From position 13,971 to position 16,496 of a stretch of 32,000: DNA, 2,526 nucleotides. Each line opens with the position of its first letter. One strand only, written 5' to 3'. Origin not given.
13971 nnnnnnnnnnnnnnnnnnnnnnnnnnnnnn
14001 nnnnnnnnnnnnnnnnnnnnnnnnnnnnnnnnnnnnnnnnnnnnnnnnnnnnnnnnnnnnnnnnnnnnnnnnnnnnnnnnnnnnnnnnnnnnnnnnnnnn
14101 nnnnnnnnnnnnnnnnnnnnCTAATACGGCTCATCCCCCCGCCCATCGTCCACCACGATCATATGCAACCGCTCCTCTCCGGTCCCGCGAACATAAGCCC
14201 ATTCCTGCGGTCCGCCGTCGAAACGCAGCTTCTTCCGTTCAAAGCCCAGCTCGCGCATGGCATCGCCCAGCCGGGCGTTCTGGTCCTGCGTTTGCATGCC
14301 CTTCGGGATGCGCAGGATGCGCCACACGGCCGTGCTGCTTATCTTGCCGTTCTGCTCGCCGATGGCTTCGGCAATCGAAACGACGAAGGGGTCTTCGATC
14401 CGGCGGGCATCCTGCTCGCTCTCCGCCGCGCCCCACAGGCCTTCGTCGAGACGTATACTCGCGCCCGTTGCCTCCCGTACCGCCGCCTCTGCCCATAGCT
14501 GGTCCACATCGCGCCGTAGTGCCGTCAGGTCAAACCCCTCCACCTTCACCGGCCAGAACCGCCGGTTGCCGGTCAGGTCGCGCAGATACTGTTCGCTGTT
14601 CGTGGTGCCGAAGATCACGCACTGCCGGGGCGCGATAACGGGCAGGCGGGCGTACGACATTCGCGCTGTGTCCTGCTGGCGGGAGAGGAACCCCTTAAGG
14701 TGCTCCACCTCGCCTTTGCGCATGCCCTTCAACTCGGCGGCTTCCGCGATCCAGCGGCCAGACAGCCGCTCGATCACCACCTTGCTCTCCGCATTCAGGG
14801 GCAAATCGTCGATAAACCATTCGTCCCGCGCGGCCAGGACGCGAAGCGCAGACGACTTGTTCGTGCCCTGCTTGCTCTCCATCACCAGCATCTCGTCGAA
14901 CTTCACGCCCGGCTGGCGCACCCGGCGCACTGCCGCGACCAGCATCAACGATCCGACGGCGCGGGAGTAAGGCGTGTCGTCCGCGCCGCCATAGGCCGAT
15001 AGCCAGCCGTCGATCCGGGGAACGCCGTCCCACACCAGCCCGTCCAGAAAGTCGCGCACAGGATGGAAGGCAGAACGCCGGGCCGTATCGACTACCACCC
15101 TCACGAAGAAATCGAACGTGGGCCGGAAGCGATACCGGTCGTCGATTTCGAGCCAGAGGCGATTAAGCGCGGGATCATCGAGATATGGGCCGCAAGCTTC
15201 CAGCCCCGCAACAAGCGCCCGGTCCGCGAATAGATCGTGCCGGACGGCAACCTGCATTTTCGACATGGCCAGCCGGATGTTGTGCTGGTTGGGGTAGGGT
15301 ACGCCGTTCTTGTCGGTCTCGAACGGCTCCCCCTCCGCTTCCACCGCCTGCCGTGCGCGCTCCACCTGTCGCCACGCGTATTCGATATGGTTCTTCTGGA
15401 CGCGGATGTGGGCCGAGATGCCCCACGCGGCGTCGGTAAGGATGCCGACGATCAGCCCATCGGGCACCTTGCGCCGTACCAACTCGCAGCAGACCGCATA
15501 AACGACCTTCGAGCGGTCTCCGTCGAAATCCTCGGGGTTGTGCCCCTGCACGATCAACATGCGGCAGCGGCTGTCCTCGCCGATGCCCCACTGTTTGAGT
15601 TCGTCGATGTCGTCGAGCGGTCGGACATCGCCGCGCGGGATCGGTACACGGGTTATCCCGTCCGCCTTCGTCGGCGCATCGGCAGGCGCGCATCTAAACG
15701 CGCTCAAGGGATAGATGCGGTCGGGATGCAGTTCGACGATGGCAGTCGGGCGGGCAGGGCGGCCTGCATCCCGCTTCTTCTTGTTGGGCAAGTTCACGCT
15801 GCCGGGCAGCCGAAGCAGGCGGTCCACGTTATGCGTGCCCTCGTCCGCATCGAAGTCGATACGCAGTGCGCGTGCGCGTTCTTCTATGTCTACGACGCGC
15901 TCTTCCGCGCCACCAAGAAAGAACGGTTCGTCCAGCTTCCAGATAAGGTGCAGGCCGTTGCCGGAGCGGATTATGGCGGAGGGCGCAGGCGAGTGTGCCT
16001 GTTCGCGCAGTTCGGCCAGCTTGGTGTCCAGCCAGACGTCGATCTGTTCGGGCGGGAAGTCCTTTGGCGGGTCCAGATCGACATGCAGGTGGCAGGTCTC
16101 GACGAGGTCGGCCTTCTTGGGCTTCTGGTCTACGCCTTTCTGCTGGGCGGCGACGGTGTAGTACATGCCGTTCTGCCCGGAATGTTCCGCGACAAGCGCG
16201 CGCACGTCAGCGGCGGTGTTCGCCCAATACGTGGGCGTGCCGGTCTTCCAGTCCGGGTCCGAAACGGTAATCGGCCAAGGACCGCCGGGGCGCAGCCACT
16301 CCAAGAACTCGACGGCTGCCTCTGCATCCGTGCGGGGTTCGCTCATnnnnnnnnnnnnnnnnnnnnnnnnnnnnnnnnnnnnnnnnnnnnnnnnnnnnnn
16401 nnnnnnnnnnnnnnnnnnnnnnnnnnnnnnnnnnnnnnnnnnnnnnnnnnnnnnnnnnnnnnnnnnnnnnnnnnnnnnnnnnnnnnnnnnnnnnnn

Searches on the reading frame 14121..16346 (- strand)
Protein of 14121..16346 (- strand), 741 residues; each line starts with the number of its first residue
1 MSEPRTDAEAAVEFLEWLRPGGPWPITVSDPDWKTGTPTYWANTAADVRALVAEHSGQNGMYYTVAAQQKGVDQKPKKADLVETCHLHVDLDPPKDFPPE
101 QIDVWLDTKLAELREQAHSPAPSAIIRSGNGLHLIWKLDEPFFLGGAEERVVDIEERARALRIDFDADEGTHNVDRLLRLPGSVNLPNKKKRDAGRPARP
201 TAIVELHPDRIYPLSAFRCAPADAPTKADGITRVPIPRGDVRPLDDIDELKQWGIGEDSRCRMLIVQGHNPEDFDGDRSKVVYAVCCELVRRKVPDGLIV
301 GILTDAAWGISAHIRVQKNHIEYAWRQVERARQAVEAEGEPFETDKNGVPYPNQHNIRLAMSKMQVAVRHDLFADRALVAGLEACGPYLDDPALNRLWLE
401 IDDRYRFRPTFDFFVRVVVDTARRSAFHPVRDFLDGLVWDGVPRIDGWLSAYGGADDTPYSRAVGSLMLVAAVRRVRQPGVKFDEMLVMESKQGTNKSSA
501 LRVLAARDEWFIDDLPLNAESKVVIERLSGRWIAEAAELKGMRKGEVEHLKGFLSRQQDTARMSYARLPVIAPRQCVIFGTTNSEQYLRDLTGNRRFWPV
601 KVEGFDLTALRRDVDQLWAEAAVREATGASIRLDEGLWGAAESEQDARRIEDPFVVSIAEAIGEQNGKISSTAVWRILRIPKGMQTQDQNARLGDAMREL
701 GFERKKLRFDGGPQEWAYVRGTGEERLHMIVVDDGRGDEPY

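Call 12: search_protein_families(library=pfam, proteins=[window:14121-16346:-], max_evalue=0.01)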
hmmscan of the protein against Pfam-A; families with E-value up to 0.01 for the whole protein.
window:14121-16346:- (741 aa): 2 families
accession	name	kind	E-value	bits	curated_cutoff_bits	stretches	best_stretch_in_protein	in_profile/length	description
PF05272.17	VapE-like_dom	-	1.4e-67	227.7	25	1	434-648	1-215/217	Virulence-associated protein E-like domain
PF16793.10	RepB_primase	-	0.00036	20.9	24.3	1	102-197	68-156/186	RepB DNA-primase N-terminal domain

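Call 70: find_related_loci(query=window:14121-16346:-, collection=viral_contigs, flank=10000)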
Query window:14121-16346:- (741 aa) in viral_contigs; peptide patterns used: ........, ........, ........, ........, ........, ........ (x = any residue, [..] = any of these).
No stretch of DNA in the collection matches any of the patterns.

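Call 85: find_homologous_proteins(query=window:14124-16346:-, max_evalue=1e-30)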
Query window:14124-16346:- (741 aa): 505 proteins with E <= 1e-30 among 8000 candidates; the best 120 are listed.
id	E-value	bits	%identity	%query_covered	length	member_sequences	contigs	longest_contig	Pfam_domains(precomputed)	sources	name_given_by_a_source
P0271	0.0e+0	1715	100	100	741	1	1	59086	PF05272.18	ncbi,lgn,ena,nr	ncbi:MAG TPA: VapE domain-containing protein [Novosphingobium sp.]|nr:VapE domain-containing protein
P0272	0.0e+0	1068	66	99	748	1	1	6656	PF05272.18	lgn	-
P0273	0.0e+0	1058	65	99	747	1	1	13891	PF05272.18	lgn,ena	-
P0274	0.0e+0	1036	65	99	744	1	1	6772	PF05272.18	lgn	-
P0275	0.0e+0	1020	63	99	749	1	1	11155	PF05272.18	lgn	-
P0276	0.0e+0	1016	62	100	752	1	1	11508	PF05272.18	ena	-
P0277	1.0e-291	988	61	99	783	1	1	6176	PF05272.18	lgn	-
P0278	1.2e-291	987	62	99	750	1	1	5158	PF05272.18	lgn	-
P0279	3.3e-287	973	61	100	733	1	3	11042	PF05272.18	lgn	-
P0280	3.3e-282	956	61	98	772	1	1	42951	PF05272.18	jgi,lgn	jgi:hypothetical protein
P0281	6.4e-271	919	57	99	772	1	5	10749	PF05272.18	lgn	-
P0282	3.6e-264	897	58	96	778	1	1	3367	PF05272.18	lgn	-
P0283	5.3e-261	886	56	99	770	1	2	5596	PF05272.18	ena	-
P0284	1.1e-258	879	56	99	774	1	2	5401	PF05272.18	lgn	-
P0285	6.5e-256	869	57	96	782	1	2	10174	PF05272.18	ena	-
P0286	8.4e-256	869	56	99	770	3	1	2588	PF05272.18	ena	-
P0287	2.6e-255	867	57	98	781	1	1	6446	PF05272.18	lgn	-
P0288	8.1e-254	862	55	97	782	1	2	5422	PF05272.18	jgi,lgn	jgi:hypothetical protein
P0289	8.5e-253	859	55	99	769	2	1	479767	PF05272.18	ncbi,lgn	-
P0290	4.1e-251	853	55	98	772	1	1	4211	PF05272.18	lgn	-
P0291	4.9e-251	853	57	98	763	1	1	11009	PF05272.18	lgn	-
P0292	1.4e-249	848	55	99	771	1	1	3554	PF05272.18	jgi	jgi:predicted P-loop ATPase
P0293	4.0e-249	847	55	99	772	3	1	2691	PF05272.18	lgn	-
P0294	2.9e-248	844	56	97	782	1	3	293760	PF05272.18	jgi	-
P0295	1.5e-246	838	55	97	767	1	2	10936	PF05272.18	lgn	-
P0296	3.3e-246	837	54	99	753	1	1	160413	PF05272.18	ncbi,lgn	-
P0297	4.1e-245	834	54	99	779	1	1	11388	PF05272.18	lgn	-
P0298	3.2e-243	827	54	97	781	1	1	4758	PF05272.18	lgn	-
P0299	3.8e-243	827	58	92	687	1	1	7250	PF05272.18,PF16793.11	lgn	-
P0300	6.7e-242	823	55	97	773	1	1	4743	PF05272.18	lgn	-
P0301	1.9e-239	815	55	97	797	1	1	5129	PF05272.18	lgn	-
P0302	9.6e-238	809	55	97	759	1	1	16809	PF05272.18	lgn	-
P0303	9.4e-233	793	52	99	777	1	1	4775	PF05272.18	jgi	jgi:hypothetical protein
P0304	8.9e-230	783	53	97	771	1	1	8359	PF05272.18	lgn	-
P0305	4.1e-226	771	49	99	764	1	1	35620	PF05272.18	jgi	jgi:hypothetical protein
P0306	4.6e-225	767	51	99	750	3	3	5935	PF05272.18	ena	-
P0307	1.3e-223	763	50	99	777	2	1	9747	PF05272.18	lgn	-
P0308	2.7e-222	758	51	98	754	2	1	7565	PF05272.18,PF16793.11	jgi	-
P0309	1.6e-220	752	52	99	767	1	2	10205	PF05272.18,PF16793.11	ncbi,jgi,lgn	-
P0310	1.0e-217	743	50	99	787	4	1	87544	PF05272.18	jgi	-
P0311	2.2e-217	742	51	96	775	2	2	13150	PF05272.18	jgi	jgi:hypothetical protein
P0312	2.9e-217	742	50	99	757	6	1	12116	PF05272.18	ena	-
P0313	1.4e-215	736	50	99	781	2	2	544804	PF05272.18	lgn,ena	-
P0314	8.3e-215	733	50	99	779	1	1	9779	PF05272.18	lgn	-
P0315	1.7e-211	722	50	95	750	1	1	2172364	PF05272.18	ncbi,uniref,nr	ncbi:virulence-associated E family protein [Qipengyuania oceanensis]|uniref:Virulence-associated pro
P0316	4.0e-211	721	65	70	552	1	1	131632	PF05272.18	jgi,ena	-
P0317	1.2e-210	720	51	99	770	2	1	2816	PF05272.18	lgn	-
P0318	3.1e-210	718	51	97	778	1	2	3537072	PF05272.18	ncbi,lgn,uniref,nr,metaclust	ncbi:VapE domain-containing protein [Roseicitreum antarcticum]|uniref:Virulence-associated protein E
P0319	1.6e-209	716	52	93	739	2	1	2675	PF05272.18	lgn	-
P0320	1.2e-208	713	49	99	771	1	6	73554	PF05272.18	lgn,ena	-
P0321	2.3e-208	712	49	98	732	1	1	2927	PF05272.18,PF16793.11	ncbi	-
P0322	3.3e-208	712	51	98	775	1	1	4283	PF05272.18,PF16793.11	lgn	-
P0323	4.3e-208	711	49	98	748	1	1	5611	PF05272.18,PF16793.11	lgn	-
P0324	3.0e-207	708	50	99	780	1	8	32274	PF05272.18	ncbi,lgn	-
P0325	1.3e-206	706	51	97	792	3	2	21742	PF05272.18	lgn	-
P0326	1.4e-206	706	50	97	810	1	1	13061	PF05272.18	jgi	jgi:hypothetical protein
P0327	3.9e-206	705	51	97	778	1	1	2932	PF05272.18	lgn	-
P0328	4.2e-206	705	48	97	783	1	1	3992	PF05272.18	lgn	-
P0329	4.2e-206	705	62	71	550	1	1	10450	PF05272.18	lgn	-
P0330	1.1e-205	703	49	99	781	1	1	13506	PF05272.18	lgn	-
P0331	3.0e-205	702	50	94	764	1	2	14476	PF05272.18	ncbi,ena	-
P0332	5.3e-205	701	57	80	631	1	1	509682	PF05272.18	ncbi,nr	ncbi:hypothetical protein EAH79_08955 [Sphingomonas koreensis]|nr:hypothetical protein EAH79_08955 [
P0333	1.3e-204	700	50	97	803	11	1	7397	PF05272.18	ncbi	-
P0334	5.8e-204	698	50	97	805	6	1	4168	PF05272.18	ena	-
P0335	6.0e-204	698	49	97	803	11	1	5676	PF05272.18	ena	-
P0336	1.0e-203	697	49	98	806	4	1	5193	PF05272.18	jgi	jgi:hypothetical protein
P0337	1.2e-203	697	48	99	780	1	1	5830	PF05272.18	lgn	-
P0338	5.2e-203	694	48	99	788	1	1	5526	PF05272.18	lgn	-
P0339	1.5e-202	693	50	98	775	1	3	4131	PF05272.18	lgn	-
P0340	1.7e-202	693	50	97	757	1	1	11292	PF05272.18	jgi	jgi:hypothetical protein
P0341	2.0e-202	692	50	99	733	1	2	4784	PF05272.18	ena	-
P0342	1.9e-201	689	47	97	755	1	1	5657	PF05272.18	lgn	-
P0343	2.5e-201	689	48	99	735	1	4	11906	PF05272.18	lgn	-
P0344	4.6e-201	688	49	97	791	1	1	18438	PF05272.18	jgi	jgi:Virulence-associated protein E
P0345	2.0e-200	686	49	99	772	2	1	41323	PF05272.18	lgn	-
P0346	3.5e-200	685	50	98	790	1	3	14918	PF05272.18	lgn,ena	-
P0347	3.3e-199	682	48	97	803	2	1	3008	PF05272.18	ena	-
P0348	1.0e-198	680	48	99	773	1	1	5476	PF05272.18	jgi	jgi:Virulence-associated protein E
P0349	3.8e-198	678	51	92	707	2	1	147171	PF05272.18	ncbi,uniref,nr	ncbi:MAG: hypothetical protein IOC82_06580 [Aestuariivirga sp.]|uniref:virulence-associated E family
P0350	4.4e-198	678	49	96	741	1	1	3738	PF05272.18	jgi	jgi:hypothetical protein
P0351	9.4e-198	677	47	99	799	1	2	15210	PF05272.18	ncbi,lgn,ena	-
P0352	9.8e-198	677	50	96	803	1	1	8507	PF05272.18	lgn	-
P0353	1.5e-197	676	48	97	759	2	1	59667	PF05272.18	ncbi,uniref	ncbi:MAG: VapE domain-containing protein [Paracoccus sp. (in: a-proteobacteria)]|uniref:VapE domain-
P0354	1.6e-197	676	46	98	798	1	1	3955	PF05272.18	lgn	-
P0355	4.7e-197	675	50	91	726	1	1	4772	PF05272.18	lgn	-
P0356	9.2e-197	674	49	99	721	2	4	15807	PF05272.18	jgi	jgi:hypothetical protein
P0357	6.7e-196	671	50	92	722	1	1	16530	PF05272.18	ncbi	-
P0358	6.7e-196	671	47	98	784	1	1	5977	PF05272.18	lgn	-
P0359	2.4e-195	669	46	98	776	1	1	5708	PF05272.18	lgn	-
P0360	3.0e-195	669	47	99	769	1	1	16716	PF05272.18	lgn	-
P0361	5.2e-194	665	49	97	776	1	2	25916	PF05272.18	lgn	-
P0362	6.4e-194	664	48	98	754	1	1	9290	PF05272.18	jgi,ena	-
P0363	1.3e-193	663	47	97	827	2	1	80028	PF05272.18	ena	-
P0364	1.4e-193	663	48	98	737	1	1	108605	PF05272.18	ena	-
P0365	2.1e-193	663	48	99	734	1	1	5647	PF05272.18,PF16793.11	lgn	-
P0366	1.1e-192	660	47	99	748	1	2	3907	PF05272.18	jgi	jgi:predicted P-loop ATPase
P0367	1.9e-192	660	46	99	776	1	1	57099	PF05272.18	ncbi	-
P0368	2.1e-192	659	47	97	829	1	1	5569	PF05272.18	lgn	-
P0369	8.8e-192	657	47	97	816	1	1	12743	PF05272.18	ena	-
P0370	6.1e-191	654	48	99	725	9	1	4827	PF05272.18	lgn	-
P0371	8.9e-191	654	46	99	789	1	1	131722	PF05272.18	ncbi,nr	ncbi:MAG: hypothetical protein GC161_16260 [Planctomycetaceae bacterium]|nr:hypothetical protein [Pl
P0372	2.9e-190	652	47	98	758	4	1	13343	PF05272.18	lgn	-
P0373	1.0e-189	650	49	97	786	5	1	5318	PF05272.18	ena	-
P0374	1.2e-189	650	49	96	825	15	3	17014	PF05272.18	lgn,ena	-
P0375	2.1e-189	649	49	97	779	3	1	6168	PF05272.18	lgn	-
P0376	1.2e-188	647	51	91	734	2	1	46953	PF05272.18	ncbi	ncbi:MAG: virulence-associated E family protein [Pseudomonadota bacterium]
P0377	1.4e-188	647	49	97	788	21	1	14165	PF05272.18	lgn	-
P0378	2.0e-188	646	49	97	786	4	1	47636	PF05272.18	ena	-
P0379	8.5e-188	644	49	97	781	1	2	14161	PF05272.18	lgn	-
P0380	9.6e-188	644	49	97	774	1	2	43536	PF05272.18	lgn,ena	-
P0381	9.6e-188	644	46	99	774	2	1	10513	PF05272.18,PF16793.11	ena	-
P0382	2.7e-187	642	47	97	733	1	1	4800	PF05272.18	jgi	jgi:hypothetical protein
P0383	2.9e-187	642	44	100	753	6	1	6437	PF05272.18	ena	-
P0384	5.3e-187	641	47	98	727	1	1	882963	PF05272.18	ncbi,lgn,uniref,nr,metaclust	ncbi:virulence-associated E family protein [Erythrobacter sp. AP23]|uniref:virulence-associated E fa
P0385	5.5e-187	641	46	97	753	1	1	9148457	PF05272.18,PF16793.11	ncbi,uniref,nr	ncbi:VapE domain-containing protein [Bradyrhizobium brasilense]|uniref:VapE family protein n=1 Tax=B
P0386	7.7e-187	641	49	97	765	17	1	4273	PF05272.18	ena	-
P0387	1.1e-186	640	48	96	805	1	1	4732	PF05272.18,PF16793.11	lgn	-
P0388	1.6e-186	640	45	98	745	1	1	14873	PF05272.18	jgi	jgi:hypothetical protein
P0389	2.5e-186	639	48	93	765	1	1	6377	PF05272.18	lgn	-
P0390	3.4e-186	639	48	99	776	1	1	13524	PF05272.18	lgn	-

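Call 86: find_encoding_contigs(protein=P0280, flank=10000, max_places=1)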
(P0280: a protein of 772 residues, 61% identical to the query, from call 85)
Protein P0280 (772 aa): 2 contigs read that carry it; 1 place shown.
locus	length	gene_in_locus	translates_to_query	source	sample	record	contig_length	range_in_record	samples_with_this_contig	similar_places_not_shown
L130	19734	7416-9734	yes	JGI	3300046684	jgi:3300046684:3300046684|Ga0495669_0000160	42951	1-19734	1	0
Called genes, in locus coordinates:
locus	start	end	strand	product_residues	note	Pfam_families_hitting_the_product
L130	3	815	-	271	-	?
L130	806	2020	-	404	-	PF01979:Amidohydro_1, PF07969:Amidohydro_3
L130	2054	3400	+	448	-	PF22429:HutF_N, PF01979:Amidohydro_1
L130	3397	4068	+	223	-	PF00392:GntR, PF07702:UTRA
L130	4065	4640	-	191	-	PF02353:CMAS (weak), PF13847:Methyltransf_31, PF08241:Methyltransf_11, PF08242:Methyltransf_12 (weak), PF13649:Methyltransf_25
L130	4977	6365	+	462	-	PF13356:Arm-DNA-bind_3, PF22022:Phage_int_M (weak), PF00589:Phage_integrase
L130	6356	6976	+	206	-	-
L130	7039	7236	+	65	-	PF05930:Phage_AlpA, PF12728:HTH_17 (weak)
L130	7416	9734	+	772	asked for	PF05272:VapE-like_dom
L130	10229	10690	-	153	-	-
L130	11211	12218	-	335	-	PF13020:NOV_C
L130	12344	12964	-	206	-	-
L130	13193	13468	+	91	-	-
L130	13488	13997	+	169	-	-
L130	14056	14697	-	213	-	PF02586:SRAP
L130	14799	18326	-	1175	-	PF13289:SIR2_2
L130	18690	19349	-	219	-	PF02586:SRAP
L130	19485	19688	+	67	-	-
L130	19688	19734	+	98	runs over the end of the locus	-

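Call 87: find_encoding_contigs(protein=P0289, flank=10000, max_places=1)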
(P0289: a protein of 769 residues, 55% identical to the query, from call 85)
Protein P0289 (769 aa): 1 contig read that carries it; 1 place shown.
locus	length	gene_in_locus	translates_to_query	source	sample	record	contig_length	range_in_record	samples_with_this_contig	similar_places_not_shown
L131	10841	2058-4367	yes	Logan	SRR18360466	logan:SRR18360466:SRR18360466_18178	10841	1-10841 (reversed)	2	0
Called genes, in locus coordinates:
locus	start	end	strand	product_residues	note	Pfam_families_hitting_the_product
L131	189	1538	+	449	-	PF13356:Arm-DNA-bind_3, PF22022:Phage_int_M (faint), PF00589:Phage_integrase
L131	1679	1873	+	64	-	PF05930:Phage_AlpA, PF12728:HTH_17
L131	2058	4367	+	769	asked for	PF05272:VapE-like_dom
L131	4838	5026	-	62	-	PF07411:DUF1508 (weak)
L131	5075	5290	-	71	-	-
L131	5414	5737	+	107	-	PF13560:HTH_31, PF12844:HTH_19, PF01381:HTH_3, PF13443:HTH_26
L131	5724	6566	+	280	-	PF06114:Peptidase_M78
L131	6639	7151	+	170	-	-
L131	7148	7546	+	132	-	-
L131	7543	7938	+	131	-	-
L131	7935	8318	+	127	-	-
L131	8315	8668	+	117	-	-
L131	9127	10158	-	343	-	PF00069:Pkinase, PF07714:PK_Tyr_Ser-Thr, PF03109:ABC1 (faint)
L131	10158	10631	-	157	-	-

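Call 88: find_encoding_contigs(protein=P0294, flank=10000, max_places=1)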
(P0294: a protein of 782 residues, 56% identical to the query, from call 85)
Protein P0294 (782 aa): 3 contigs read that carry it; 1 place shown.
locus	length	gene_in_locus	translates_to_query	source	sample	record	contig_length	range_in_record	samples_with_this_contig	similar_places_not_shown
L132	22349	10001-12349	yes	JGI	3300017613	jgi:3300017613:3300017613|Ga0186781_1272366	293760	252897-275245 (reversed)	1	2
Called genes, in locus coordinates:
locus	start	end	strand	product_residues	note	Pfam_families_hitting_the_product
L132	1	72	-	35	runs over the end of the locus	-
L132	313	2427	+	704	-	PF14559:TPR_19 (faint), PF13428:TPR_14 (faint), PF21033:RMD1-3 (weak), PF13414:TPR_11 (faint), PF13431:TPR_17 (faint), PF23914:TPR_CcmH_CycH (weak)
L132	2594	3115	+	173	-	PF14534:DUF4440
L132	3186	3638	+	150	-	-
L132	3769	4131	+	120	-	PF20409:SnoaL_5, PF12680:SnoaL_2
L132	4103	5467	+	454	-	PF00324:AA_permease, PF13520:AA_permease_2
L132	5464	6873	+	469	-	PF07690:MFS_1, PF00854:PTR2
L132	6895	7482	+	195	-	PF00903:Glyoxalase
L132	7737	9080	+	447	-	PF13356:Arm-DNA-bind_3, PF00589:Phage_integrase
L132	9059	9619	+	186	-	-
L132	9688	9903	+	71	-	PF05930:Phage_AlpA, PF12728:HTH_17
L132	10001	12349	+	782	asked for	PF05272:VapE-like_dom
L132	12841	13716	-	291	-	PF13365:Trypsin_2 (weak)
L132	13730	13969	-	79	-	-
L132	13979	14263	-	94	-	-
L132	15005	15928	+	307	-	-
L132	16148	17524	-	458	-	-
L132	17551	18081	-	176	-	-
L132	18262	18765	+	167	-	-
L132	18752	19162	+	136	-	-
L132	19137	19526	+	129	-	-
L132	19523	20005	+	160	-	-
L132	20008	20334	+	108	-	-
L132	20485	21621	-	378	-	-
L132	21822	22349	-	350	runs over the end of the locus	-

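Call 89: search_protein_families(library=padloc, proteins=[L131:9130-10158:-, L131:10161-10631:-, L132:20488-21621:-, L132:16151-17524:-, L132:17554-18081:-, L132:12844-13716:-, L132:15005-15925:+, L130:14802-18326:-, L130:11214-12218:-, L130:12347-12964:-], max_evalue=0.001)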
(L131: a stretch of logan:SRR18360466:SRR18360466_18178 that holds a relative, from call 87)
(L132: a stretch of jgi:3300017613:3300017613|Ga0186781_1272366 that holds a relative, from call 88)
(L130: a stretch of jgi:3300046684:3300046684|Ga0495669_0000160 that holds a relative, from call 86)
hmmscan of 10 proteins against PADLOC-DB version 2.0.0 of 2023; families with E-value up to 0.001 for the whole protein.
L131:9130-10158:- (343 aa): 35 families (the best 25 are shown)
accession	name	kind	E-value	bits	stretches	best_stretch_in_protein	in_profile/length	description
PDLC04138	mad6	-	8.6e-53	178.2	1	8-265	53-312/659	mads_6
PDLC04054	PD-T4-6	-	2.9e-43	146.6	1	4-267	8-274/347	-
PDLC04042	PD-T4-6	-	1.4e-40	137.8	1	8-265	11-271/292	-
PDLC04053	PD-T4-6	-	7.3e-40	135.3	1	9-264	12-269/311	-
PDLC04047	PD-T4-6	-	1.9e-32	110.6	1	12-263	16-269/327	-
PDLC04060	PD-T4-6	-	3.9e-31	106.5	1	10-277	12-280/486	-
PDLC04043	PD-T4-6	-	2.6e-30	103.9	1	9-297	18-310/452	-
PDLC04039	PD-T4-6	-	3.6e-29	100.1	1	9-261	17-271/458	-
PDLC04055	PD-T4-6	-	9.5e-29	98.5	1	12-265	76-334/496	-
PDLC04061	PD-T4-6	-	1.5e-28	98.6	1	9-261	19-278/510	-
PDLC04057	PD-T4-6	-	1.7e-27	94.5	1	10-264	12-268/443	-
PDLC04048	PD-T4-6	-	2.5e-27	94.2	1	12-209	16-213/354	-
PDLC04064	PD-T4-6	-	8.1e-27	92.1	1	13-258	27-272/369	-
PDLC04041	PD-T4-6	-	5.7e-26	89.7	1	9-263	31-290/443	-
PDLC01088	C3a189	-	2.3e-25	87.3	1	14-296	5-261/840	kinase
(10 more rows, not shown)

L131:10161-10631:- (157 aa): 0 families

L132:20488-21621:- (378 aa): 0 families

L132:16151-17524:- (458 aa): 0 families

L132:17554-18081:- (176 aa): 0 families

L132:12844-13716:- (291 aa): 3 families
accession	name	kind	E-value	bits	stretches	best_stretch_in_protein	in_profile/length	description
PDLC02960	RT-Protease_XI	-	1.2e-06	25.8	1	39-259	333-504/506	single gene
PDLC02959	RT-Protease_XI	-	3.6e-06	24.2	1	40-259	336-508/510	single gene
PDLC03855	LmuA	-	9.4e-05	19.9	1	66-270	32-204/425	-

L132:15005-15925:+ (307 aa): 0 families

L130:14802-18326:- (1175 aa): 3 families
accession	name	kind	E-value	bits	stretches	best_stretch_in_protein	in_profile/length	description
PDLC02183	Dsr1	-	1.3e-55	186.8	2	19-297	85-386/1275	-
PDLC04167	Dsr1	-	7.9e-53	177.5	2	5-278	69-361/1248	-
PDLC04166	Dsr1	-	0.0008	15.2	0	53-145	122-207/1227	-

L130:11214-12218:- (335 aa): 4 families
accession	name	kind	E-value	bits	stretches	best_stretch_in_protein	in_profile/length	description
PDLC00659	HmaA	-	1.4e-07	27.7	1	214-297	1042-1132/1176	SNF2 helicase / DEAD-box helicase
PDLC03966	TmtA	-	1.2e-06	24.6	1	214-306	1523-1623/1655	-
PDLC03971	TmtA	-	6.6e-06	21.9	1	246-302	1688-1748/1782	-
PDLC03964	TmtA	-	2.9e-05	20.3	1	246-308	1451-1513/1538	-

L130:12347-12964:- (206 aa): 0 families

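Call 90: find_encoding_contigs(protein=P0296, flank=10000, max_places=1)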
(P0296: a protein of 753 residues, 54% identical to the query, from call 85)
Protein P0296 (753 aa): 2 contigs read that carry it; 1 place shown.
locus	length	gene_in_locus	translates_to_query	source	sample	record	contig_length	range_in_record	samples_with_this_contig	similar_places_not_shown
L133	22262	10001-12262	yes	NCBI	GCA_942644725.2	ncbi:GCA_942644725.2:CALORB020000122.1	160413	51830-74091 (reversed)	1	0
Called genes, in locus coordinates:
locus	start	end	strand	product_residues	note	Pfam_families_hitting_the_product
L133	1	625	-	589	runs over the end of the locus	PF00664:ABC_membrane (weak), PF00005:ABC_tran, PF02463:SMC_N (faint), PF13304:AAA_21 (faint)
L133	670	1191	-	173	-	PF07589:PEP_exosort_dom (weak)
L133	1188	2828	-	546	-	PF02321:OEP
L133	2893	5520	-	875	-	PF00082:Peptidase_S8, PF00353:HemolysinCabind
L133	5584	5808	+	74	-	-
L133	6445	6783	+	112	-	PF13340:DUF4096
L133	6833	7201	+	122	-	PF01609:DDE_Tnp_1, PF13586:DDE_Tnp_1_2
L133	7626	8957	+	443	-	PF13356:Arm-DNA-bind_3, PF00589:Phage_integrase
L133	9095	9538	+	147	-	-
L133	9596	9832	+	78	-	PF05930:Phage_AlpA, PF12728:HTH_17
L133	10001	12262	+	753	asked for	PF05272:VapE-like_dom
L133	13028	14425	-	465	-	-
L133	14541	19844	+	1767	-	-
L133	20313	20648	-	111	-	-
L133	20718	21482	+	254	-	PF00583:Acetyltransf_1 (weak), PF13673:Acetyltransf_10 (weak), PF13508:Acetyltransf_7 (weak)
